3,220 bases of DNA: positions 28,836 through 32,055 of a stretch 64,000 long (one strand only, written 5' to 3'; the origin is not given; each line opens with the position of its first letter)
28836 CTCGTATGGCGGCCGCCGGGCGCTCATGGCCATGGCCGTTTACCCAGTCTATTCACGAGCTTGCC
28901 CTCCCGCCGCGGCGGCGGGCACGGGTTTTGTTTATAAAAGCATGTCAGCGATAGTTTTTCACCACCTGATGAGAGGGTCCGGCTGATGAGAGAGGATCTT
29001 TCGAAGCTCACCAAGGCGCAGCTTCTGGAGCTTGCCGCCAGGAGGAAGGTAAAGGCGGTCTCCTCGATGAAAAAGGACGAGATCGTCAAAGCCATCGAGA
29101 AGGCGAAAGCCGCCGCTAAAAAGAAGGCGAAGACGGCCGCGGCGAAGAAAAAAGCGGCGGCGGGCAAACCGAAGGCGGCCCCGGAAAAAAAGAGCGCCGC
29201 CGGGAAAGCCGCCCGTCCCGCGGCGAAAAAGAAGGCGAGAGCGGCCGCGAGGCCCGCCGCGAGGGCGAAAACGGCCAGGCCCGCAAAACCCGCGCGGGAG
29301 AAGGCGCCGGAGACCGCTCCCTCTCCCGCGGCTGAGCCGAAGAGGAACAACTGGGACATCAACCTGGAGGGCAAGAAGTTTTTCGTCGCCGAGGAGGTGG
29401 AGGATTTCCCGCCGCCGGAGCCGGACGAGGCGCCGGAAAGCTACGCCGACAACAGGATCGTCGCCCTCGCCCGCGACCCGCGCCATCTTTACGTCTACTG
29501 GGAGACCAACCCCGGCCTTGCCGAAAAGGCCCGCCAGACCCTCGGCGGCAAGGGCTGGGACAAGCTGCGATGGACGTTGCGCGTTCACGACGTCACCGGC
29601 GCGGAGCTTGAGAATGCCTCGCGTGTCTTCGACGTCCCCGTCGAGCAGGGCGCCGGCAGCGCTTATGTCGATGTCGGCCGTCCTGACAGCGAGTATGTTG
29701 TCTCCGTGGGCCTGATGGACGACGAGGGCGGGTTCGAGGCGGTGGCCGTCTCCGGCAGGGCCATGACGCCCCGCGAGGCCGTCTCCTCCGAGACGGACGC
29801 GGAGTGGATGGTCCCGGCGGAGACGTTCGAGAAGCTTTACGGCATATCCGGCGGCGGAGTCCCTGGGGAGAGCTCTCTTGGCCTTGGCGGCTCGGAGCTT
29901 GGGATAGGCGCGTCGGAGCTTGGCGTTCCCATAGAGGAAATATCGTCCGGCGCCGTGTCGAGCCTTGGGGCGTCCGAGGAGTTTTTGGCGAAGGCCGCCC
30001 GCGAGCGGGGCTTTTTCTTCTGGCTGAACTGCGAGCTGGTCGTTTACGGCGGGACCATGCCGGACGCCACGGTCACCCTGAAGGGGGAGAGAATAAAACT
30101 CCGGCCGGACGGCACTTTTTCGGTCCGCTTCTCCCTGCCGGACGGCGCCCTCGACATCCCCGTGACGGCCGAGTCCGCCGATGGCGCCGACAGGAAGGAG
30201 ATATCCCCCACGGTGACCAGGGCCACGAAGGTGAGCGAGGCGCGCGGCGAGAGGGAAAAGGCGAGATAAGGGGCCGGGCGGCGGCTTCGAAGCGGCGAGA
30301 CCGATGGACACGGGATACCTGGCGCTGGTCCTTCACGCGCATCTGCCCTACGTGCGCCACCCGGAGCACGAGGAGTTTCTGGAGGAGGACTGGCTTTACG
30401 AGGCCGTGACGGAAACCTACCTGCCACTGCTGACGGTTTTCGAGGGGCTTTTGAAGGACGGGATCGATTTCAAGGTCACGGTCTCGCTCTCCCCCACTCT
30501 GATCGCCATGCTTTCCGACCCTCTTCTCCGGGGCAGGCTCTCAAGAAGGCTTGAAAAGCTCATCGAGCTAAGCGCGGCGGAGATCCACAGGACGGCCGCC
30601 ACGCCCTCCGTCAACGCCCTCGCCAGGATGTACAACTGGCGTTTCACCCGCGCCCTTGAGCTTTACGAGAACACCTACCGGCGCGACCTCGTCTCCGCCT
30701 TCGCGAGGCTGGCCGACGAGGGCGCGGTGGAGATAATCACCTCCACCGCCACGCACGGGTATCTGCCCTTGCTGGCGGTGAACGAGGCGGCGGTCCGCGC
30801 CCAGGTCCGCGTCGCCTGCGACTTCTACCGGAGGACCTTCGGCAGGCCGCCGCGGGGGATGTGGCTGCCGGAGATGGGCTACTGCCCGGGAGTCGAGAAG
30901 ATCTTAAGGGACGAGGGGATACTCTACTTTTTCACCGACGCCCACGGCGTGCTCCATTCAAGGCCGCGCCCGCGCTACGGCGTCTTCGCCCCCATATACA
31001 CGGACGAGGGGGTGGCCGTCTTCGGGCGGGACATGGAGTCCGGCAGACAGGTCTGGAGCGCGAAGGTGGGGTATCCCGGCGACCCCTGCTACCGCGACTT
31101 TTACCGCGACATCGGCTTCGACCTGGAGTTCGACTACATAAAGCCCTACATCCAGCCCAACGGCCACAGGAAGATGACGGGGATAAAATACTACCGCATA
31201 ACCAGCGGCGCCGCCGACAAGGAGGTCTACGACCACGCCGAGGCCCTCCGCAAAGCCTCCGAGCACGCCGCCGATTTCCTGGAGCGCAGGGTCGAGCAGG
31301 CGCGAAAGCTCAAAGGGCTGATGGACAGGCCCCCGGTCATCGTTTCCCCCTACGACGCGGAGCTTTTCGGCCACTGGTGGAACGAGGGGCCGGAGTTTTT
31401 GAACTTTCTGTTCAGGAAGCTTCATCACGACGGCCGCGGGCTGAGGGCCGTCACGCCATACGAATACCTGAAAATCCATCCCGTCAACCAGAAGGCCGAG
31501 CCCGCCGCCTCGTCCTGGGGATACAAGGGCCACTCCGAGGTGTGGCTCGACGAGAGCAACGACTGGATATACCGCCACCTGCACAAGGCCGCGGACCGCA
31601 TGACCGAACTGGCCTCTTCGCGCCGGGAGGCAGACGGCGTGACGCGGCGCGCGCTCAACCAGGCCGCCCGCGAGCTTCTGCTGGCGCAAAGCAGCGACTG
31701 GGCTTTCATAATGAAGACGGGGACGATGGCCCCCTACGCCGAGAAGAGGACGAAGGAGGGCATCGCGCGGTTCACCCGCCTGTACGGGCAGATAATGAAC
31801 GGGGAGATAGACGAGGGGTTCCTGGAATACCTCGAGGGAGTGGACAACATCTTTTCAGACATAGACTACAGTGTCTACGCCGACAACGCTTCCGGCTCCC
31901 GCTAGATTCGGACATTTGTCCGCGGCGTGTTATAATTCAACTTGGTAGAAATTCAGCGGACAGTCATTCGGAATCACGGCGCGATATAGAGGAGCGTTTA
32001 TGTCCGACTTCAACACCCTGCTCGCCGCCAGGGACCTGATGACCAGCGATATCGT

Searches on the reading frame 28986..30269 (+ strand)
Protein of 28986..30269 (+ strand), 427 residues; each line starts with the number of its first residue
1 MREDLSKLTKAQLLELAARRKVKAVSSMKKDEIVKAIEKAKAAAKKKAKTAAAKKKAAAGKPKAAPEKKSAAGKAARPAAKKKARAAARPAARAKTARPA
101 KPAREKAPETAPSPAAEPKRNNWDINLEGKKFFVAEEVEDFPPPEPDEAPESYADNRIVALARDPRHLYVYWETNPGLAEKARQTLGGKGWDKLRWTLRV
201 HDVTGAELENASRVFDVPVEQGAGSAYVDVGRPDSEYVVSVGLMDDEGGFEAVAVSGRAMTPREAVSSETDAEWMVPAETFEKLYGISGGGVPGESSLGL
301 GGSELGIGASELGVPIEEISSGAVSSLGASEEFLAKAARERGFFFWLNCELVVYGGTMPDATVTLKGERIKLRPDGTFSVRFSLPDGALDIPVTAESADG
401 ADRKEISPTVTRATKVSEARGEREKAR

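Call 53: search_protein_families(library=pfam, proteins=[window:28986-30269:+], max_evalue=0.0001)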
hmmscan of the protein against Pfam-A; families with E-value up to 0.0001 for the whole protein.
window:28986-30269:+ (427 aa): 2 families
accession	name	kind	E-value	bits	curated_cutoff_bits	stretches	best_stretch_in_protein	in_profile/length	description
PF16258.11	DUF4912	-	1.8e-25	89.9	29.4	1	153-271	1-117/118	Domain of unknown function (DUF4912)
PF09136.16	Glucodextran_B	-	9.8e-06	25.8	27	1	355-406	22-76/83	Glucodextranase, domain B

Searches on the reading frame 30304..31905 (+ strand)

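Call 53: search_protein_families(library=pfam, proteins=[window:30304-31905:+], max_evalue=0.0001)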
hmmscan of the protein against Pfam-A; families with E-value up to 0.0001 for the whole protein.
window:30304-31905:+ (533 aa): 2 families
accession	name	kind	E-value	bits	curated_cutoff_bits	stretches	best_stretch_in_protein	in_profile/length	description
PF09210.16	BE_C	-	1.3e-39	135.1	25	1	425-525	1-101/101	1,4-alpha-glucan branching enzyme, C-terminal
PF03065.20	Glyco_hydro_57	-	3.5e-39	135.3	21.2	1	7-393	1-283/291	Glycosyl hydrolase family 57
